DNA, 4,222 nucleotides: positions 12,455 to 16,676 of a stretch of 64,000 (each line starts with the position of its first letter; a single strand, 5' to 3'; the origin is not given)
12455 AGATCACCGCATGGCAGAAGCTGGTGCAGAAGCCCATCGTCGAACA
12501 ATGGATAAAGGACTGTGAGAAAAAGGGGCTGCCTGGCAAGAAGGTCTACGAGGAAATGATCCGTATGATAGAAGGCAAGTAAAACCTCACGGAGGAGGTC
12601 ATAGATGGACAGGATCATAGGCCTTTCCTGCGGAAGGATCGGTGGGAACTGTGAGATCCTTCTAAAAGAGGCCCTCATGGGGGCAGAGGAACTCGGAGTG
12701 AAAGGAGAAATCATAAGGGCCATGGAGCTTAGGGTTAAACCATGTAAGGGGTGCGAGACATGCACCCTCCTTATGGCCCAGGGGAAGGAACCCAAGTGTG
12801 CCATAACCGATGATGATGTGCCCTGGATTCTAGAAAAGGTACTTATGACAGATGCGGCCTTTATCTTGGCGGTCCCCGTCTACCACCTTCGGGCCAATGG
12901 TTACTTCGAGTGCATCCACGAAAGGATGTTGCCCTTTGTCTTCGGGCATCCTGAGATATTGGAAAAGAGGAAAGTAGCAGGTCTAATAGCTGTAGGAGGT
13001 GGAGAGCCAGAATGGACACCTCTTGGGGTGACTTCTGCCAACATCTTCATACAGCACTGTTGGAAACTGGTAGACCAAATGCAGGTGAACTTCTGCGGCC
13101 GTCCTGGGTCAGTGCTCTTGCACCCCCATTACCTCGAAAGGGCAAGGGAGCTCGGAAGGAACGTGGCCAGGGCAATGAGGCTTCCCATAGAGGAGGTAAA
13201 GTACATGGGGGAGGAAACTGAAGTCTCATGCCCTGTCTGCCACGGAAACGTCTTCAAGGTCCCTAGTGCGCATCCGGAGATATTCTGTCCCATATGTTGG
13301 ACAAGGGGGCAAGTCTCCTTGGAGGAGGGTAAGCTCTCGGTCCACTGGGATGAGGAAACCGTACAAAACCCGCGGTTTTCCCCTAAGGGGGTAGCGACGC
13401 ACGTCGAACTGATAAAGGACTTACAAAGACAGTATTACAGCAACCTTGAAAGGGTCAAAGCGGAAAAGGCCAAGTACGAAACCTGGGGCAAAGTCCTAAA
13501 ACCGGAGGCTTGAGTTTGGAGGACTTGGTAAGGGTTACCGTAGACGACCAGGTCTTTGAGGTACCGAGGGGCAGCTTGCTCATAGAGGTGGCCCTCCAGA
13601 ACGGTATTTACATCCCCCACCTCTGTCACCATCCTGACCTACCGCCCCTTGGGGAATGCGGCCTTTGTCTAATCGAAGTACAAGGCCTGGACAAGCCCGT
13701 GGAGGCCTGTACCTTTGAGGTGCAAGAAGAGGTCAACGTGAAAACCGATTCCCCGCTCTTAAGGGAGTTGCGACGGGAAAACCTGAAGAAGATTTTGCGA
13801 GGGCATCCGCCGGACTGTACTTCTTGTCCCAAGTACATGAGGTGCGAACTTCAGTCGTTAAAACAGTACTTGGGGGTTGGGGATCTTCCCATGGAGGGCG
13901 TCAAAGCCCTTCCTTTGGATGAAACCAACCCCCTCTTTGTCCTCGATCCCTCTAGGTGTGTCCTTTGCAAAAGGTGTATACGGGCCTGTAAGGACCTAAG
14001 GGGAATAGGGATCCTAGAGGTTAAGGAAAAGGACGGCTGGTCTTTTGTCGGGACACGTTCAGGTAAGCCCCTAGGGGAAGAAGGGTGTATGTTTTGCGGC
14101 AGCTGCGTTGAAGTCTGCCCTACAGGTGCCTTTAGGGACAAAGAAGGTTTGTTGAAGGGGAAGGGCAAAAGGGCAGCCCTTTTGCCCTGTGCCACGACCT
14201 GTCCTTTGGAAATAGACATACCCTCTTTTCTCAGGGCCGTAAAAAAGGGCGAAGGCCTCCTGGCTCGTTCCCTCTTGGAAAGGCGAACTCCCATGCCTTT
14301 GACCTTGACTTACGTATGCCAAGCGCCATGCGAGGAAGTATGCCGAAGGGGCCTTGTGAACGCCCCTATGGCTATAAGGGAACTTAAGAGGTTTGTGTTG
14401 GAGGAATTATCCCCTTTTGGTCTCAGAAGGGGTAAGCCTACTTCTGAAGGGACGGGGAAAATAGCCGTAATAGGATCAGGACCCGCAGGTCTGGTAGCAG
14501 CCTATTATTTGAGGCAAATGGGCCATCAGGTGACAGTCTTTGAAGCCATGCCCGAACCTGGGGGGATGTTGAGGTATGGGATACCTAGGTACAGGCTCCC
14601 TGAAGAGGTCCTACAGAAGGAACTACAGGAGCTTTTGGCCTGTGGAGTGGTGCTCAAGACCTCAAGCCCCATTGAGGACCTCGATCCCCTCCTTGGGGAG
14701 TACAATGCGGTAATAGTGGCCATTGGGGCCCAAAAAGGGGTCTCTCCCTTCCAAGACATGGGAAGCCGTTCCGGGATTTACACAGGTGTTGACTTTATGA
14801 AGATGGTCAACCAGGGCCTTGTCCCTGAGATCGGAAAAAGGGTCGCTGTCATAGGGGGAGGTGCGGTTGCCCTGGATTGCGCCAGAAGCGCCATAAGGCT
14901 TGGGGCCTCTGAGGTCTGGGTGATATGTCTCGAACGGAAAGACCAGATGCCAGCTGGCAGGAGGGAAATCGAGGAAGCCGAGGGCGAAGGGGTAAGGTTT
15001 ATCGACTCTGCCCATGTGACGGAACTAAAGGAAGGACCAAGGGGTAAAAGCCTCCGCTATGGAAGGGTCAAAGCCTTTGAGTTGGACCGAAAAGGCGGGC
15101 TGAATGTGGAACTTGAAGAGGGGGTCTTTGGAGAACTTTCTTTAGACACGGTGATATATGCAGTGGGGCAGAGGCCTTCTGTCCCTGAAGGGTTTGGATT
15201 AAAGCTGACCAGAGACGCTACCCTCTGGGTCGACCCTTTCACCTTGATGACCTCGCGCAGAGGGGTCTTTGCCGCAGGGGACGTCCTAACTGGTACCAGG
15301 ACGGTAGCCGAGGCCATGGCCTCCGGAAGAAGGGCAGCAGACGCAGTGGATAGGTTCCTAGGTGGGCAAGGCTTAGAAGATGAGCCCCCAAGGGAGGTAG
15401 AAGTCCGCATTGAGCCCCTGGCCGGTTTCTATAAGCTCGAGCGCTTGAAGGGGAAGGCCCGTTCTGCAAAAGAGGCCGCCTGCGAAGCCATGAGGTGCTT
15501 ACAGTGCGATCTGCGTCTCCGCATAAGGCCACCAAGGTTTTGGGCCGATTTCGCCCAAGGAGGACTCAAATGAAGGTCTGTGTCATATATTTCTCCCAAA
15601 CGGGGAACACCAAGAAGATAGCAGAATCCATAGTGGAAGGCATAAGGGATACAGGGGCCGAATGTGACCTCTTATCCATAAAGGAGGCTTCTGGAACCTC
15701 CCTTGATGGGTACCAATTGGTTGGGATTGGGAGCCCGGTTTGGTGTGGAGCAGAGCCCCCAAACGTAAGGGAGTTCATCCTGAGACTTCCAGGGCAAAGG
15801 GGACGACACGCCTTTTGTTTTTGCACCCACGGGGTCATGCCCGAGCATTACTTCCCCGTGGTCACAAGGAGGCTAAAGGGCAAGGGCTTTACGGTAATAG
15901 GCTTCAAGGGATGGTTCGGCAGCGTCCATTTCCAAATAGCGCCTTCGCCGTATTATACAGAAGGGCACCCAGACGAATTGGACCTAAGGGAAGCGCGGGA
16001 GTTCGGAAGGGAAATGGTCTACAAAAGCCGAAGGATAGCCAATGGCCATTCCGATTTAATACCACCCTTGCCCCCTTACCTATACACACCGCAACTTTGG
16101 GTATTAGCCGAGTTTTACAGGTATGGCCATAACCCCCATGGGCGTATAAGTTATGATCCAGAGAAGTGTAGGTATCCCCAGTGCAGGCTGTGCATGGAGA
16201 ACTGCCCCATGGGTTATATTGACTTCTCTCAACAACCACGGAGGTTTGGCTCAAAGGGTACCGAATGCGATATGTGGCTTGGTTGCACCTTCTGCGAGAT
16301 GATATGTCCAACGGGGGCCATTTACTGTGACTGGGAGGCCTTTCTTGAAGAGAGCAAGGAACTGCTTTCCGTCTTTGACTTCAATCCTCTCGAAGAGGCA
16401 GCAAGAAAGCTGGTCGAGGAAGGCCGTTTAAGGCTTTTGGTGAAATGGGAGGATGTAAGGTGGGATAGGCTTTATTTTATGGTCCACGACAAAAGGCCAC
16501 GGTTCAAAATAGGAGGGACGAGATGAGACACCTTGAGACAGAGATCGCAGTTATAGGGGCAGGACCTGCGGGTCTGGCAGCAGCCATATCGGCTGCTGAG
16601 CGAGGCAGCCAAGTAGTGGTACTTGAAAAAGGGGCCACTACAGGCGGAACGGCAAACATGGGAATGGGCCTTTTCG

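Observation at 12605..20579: Compact eight-kb cluster of six cofactor-rich redox proteins around a cytoplasmic Mo/W enzyme: candidate undescribed NAD(P)H/ferredoxin-coupled oxidoreductase system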

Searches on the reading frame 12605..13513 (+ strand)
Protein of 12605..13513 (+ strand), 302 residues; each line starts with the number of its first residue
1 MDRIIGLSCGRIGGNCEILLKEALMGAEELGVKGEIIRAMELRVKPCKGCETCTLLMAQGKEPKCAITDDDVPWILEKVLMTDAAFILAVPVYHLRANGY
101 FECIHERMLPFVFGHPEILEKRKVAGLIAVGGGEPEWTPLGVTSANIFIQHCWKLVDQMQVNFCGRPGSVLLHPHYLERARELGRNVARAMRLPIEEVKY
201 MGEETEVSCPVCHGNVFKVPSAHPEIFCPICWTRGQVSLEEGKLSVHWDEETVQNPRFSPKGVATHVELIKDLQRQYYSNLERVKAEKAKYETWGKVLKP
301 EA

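Call 3: search_protein_families(library=pfam, proteins=[window:12605-13513:+])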
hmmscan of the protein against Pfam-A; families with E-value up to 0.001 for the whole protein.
window:12605-13513:+ (302 aa): 1 family
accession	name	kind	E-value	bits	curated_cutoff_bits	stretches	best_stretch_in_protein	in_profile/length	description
PF03358.20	FMN_red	-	4.6e-07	30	24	1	4-133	3-117/152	NADPH-dependent FMN reductase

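Call 4: search_protein_families(library=ncbifam, proteins=[window:12605-13513:+], max_evalue=0.00001)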
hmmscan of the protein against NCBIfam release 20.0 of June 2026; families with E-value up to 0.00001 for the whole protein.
window:12605-13513:+ (302 aa): 0 families

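Call 61: search_solved_structures(query=window:12605-13513:+, max_evalue=0.01)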
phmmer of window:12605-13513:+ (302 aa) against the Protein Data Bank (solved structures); distinct sequences matched with E-value up to 0.01: 1.
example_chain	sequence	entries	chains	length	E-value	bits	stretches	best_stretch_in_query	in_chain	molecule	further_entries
7d38_A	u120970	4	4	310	7.9e-30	107.3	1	3-296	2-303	Cd1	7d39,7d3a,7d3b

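Call 66: search_solved_structures(query=window:12605-13513:+, max_evalue=0.01, show_alignments=1)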
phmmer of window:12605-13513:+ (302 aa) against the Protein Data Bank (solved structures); distinct sequences matched with E-value up to 0.01: 1.
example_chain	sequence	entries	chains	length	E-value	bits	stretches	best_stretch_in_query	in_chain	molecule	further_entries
7d38_A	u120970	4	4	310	7.9e-30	107.3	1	3-296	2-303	Cd1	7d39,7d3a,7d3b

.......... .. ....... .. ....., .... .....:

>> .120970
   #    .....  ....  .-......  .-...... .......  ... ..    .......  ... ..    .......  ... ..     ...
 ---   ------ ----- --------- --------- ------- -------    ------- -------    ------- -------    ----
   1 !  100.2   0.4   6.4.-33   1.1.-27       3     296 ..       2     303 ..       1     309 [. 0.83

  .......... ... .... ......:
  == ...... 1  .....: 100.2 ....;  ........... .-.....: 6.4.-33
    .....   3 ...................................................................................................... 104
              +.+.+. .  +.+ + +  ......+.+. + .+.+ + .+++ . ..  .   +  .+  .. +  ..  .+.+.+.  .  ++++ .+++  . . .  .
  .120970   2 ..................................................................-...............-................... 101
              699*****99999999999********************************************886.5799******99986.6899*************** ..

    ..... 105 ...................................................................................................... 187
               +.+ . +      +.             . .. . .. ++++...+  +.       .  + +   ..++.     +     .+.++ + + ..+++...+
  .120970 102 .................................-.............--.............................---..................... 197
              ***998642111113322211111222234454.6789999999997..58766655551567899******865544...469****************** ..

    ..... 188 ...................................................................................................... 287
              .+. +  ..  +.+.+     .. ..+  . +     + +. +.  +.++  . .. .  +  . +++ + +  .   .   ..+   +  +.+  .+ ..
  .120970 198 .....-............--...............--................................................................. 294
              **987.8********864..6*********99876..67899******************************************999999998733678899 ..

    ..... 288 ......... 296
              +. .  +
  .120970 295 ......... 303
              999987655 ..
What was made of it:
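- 12605..13513 (+): FLR-like ene-reductase (FMN; Isf-type 4-Cys motif; C-terminal CxxC...CxxC ribbon). Both Cys motifs are shared with FLR (call 66).
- On Flavone reductase (FLR) family: Gly106 aligns to Leu, His271 to Thr (with His one position later) and Ile275 to Leu (call 66).
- Closest known: Flavone reductase FLR. Different: Gly106, His271 and Ile275 are not conserved in the alignment (call 66).
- Checked: The 'Isf-like' protein is a full-length homologue of flavone reductase FLR (calls 61, 66).
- FLR residues important for apigenin turnover (Gly106, His271, Ile275) align to Leu, Thr (with His one position later) and Leu (call 66).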

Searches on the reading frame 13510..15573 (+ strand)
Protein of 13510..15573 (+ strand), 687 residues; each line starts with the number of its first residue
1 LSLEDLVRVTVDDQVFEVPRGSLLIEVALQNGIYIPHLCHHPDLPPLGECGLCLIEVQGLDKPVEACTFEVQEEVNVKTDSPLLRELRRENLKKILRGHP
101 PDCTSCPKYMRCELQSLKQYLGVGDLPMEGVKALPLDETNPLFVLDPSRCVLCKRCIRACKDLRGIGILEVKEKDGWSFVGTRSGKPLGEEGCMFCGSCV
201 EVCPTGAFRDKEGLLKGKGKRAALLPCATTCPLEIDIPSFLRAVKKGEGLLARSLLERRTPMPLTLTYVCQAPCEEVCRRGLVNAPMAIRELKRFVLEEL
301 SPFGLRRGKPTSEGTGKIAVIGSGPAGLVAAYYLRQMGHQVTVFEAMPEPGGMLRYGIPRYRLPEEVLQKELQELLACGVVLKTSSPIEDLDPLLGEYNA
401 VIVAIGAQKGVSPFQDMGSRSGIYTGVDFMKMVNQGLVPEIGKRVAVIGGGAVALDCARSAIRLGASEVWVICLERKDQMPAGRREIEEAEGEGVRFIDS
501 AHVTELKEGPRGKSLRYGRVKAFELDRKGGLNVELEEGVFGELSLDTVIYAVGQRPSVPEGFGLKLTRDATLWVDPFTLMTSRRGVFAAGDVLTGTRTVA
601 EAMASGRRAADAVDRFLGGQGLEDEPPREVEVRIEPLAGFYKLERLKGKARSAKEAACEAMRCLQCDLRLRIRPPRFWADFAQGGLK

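Call 3: search_protein_families(library=pfam, proteins=[window:13510-15573:+])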
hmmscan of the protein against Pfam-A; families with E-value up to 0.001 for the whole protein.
window:13510-15573:+ (687 aa): 21 families
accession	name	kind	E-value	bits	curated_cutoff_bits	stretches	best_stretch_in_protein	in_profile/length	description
PF07992.20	Pyr_redox_2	-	2.1e-29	103.3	26.1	1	317-606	2-291/291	Pyridine nucleotide-disulphide oxidoreductase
PF13510.11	Fer2_4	-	5.3e-15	55.7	22.8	1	6-81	3-81/82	2Fe-2S iron-sulfur cluster binding domain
PF00070.33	Pyr_redox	-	4.7e-14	53.1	22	2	317-351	1-35/82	Pyridine nucleotide-disulphide oxidoreductase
PF14691.11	Fer4_20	-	2.5e-12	47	25.8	1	226-299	31-107/113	Dihydroprymidine dehydrogenase domain II, 4Fe-4S cluster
PF13450.12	NAD_binding_8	-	2.4e-11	44.2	21.9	1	320-354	1-35/68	NAD(P)-binding Rossmann-like domain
PF01593.30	Amino_oxidase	-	2.1e-09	37.6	19.8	1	326-352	2-28/443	Flavin containing amine oxidoreductase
PF12838.12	Fer4_7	-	5.9e-09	36.7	27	1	149-207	1-52/52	4Fe-4S dicluster domain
PF10588.14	NADH-G_4Fe-4S_3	-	8.7e-09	35.2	27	1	88-125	1-38/40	NADH-ubiquinone oxidoreductase-G iron-sulfur binding region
PF01266.30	DAO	-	2.6e-08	34.2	27.9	1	317-352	1-37/353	FAD dependent oxidoreductase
PF01262.27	AlaDh_PNT_C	-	4.5e-08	33.2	23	0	315-348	28-61/214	Alanine dehydrogenase/PNT, C-terminal domain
PF22117.2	Fer4_Nqo3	-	7.2e-08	33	27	1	141-208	2-66/67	NADH-quinone oxidoreductase subunit 3, ferredoxin-like domain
PF00037.32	Fer4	-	3.4e-07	30.3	21.1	1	190-208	5-23/24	4Fe-4S binding domain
PF03486.20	HI0933_like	-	4.4e-07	30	50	1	317-352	2-37/244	HI0933-like protein Rossmann domain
PF14697.11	Fer4_21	-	3.6e-06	27.4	35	1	145-205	3-53/59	4Fe-4S dicluster domain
PF00890.30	FAD_binding_2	-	4.2e-06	26.6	20.4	1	318-352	2-36/414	FAD binding domain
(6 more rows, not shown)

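Call 4: search_protein_families(library=ncbifam, proteins=[window:13510-15573:+], max_evalue=0.00001)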
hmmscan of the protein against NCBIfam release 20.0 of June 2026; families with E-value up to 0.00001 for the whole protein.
window:13510-15573:+ (687 aa): 44 families (the best 25 are shown)
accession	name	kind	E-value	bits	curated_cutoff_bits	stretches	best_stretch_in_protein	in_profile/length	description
NF009454.0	PRK12814.1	equivalog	4.4e-112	375.6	916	2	225-624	102-507/657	putative NADPH-dependent glutamate synthase small subunit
NF009410.0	PRK12771.1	subfamily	3.2e-110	369.3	516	1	223-657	46-486/566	NAD(P)-binding protein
NF010590.0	PRK13984.1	equivalog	1.2e-69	235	946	1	227-619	198-608/611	putative oxidoreductase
TIGR03315.1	Se_ygfK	equivalog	1.5e-69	234.6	835.3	1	223-667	443-887/1012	putative selenate reductase subunit YgfK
TIGR01316.1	gltA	equivalog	2.3e-68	231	471.75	1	224-617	35-449/449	NADPH-dependent glutamate synthase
NF009414.0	PRK12778.1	equivalog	6.6e-67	226.3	1103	1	226-617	338-749/752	bifunctional dihydroorotate dehydrogenase B NAD binding subunit/NADPH-dependent glutamate synthase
NF009409.0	PRK12770.1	subfamily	1.6e-57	195.2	343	1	303-620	6-353/360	putative glutamate synthase subunit beta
NF040763.1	FeFe_hydrog_A6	exception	1.1e-52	179.2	765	1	7-212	1-209/571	NADH-dependent [FeFe] hydrogenase, group A6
NF009413.0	PRK12775.1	equivalog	9.5e-51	172.6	1895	1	226-618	340-755/1006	putative trifunctional 2-polyprenylphenol hydroxylase/glutamate synthase subunit beta/ferritin domain-containing protein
NF045663.1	diclust_near_Sec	equivalog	1.8e-50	171.8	530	2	226-409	19-201/759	pyridine nucleotide-disulfide oxidoreductase/dicluster-binding protein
TIGR01318.1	gltD_gamma_fam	subfamily_domain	1.4e-48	165.6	482.95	1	227-617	50-465/467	glutamate synthase, small subunit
NF005745.0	PRK07569.1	equivalog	4.4e-45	153.9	333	1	8-212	5-211/238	bidirectional hydrogenase complex protein HoxU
TIGR01317.1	GOGAT_sm_gam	subfamily_domain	7.1e-45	153.7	447.7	1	228-482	55-321/485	glutamate synthase small subunit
NF009408.0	PRK12769.1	equivalog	2.1e-42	145.1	1003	1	227-618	236-652/659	formate-dependent uric acid utilization protein AegA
TIGR01973.1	NuoG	equivalog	1.8e-40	139.4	470.05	1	9-211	1-201/606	NADH-quinone oxidoreductase subunit NuoG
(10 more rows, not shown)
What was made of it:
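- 13510..15573 (+): NAD(P)H-oxidising FeS flavoprotein: NuoG/HydA-type N-terminus fused to a GltD/NfnB-type FAD module. Pfam and NCBIfam (calls 3, 4).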

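Call 60: search_solved_structures(query=window:13510-15573:+, max_evalue=1e-15)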
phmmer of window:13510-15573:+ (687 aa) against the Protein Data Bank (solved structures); distinct sequences matched with E-value up to 1e-15: 79 (the best 60 are shown).
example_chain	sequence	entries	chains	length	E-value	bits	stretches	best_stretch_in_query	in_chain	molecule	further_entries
9bov_A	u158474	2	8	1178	1.4e-114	387.1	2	226-622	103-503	Molybdopterin oxidoreductase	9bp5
9n5u_A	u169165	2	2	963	2e-102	347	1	225-620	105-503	NfnA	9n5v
8oh5_C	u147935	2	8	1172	4.7e-94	319.3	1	226-619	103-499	Formate dehydrogenase-O, major subunit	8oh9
5jca_L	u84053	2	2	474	1.2e-60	208.9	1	225-618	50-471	NADH-dependent Ferredoxin:NADP Oxidoreductase (NfnI) subunit alpha | NADH-dependent Ferredoxin:NADP Oxidoreductase subunit alpha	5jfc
4ylf_B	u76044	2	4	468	2.7e-60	207.7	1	225-620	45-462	Dihydropyrimidine dehydrogenase subunit A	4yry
5vj7_A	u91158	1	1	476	6.9e-60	206.4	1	225-621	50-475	Oxidoreductase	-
7q4v_A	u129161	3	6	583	3.4e-44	154.5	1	11-214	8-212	Iron hydrogenase HydA1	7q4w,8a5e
2vdc_G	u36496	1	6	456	9e-43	149.8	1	226-616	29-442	GLUTAMATE SYNTHASE [NADPH] SMALL CHAIN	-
6s6s_G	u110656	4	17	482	1.1e-42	149.5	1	226-616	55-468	Glutamate synthase [NADPH] small chain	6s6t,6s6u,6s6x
8a6t_A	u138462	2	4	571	1.5e-37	132.6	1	6-213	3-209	Electron bifurcating hydrogenase subunit HydA1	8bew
7p5h_A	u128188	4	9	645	2.2e-35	125.4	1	24-210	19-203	Fe-hydrogenase, subunit alpha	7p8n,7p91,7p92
7t2r_A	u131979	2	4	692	2.6e-33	118.6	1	7-233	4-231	NiFe hydrogenase subunit A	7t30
9wxb_B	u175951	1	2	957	2.2e-32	115.5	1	7-231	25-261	Formate dehydrogenase alpha subunit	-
7mfm_I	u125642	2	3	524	2.8e-32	115.2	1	229-470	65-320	Glutamate synthase (NADPH) small chain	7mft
6tg9_A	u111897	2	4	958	4.9e-32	114.3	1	7-229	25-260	Formate dehydrogenase subunit alpha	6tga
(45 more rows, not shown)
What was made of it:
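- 13510..15573 (+): Best PDB hits are the GltD-like subunits of Bfu-type complexes: 9bov at 387 bits, 9n5u NfnA at 347, 8oh5 at 319 (call 60).
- Closest known: Bfu-type transhydrogenases. Same: The GltD-like FAD/NADPH module with its two clusters scores highest against these subunits, 319-387 bits (call 60).
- Closest known: Bfu-type transhydrogenases. Different: Here the GltD module is fused behind a NuoG/HydA-type cluster domain, and the protein is 687 aa against 963-1178 aa for those chains (calls 3, 60).
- The GltD module is most similar to subunits of Bfu-type bifurcating complexes (call 60).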

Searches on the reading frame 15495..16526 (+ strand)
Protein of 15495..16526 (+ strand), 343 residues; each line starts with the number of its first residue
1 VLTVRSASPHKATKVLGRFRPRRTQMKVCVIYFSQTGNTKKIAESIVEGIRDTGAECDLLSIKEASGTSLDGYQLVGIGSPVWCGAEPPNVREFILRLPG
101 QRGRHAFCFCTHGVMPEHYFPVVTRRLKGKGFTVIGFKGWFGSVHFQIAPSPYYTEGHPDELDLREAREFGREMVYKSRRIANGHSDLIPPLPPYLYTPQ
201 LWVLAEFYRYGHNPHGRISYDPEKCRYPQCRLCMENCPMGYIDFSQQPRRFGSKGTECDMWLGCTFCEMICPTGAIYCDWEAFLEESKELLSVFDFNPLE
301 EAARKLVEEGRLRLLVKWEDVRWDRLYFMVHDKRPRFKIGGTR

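Call 3: search_protein_families(library=pfam, proteins=[window:15495-16526:+])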
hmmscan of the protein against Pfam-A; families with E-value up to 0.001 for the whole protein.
window:15495-16526:+ (343 aa): 5 families
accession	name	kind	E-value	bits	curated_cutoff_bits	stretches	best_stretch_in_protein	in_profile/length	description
PF12724.12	Flavodoxin_5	-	1.3e-10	42.2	27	1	30-97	2-68/145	Flavodoxin domain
PF12641.12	Flavodoxin_3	-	4.7e-08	33.4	27.5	1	29-118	1-83/160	Flavodoxin domain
PF00258.30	Flavodoxin_1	-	6.1e-08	33.4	25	1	30-137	1-94/143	Flavodoxin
PF12837.12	Fer4_6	-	7.4e-07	29.3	25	1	218-240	2-22/24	4Fe-4S binding domain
PF12838.12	Fer4_7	-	0.00028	21.7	27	0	225-275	2-52/52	4Fe-4S dicluster domain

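Call 4: search_protein_families(library=ncbifam, proteins=[window:15495-16526:+], max_evalue=0.00001)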
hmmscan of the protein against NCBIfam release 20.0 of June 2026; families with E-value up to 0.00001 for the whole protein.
window:15495-16526:+ (343 aa): 9 families
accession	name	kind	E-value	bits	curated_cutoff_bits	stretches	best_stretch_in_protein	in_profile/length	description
NF038196.1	ferrodoxin_EFR1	subfamily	2.7e-20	73.4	75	1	30-278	1-231/242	EFR1 family ferrodoxin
TIGR01753.1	flav_short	equivalog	1.2e-10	42.1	123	1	28-116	1-93/140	flavodoxin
NF004049.0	PRK05568.1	equivalog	1.1e-09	38.7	206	1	27-82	3-58/142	flavodoxin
NF006221.0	PRK08348.1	subfamily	1e-07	31.7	124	1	214-283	35-99/136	NADH-plastoquinone oxidoreductase subunit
NF004050.0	PRK05569.1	subfamily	1.2e-07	32.1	136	1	27-136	3-116/141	flavodoxin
NF005246.0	PRK06756.1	subfamily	2.3e-07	30.9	130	1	26-89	2-66/148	flavodoxin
NF008316.0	PRK11104.1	equivalog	2.9e-07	30.5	142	1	26-96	1-71/177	menaquinone-dependent protoporphyrinogen IX dehydrogenase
NF006736.0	PRK09267.1-2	equivalog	1.2e-06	28.4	202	1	26-83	2-54/161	flavodoxin FldA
NF005216.0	PRK06703.1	subfamily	7e-06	26.2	127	0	26-89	2-65/151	flavodoxin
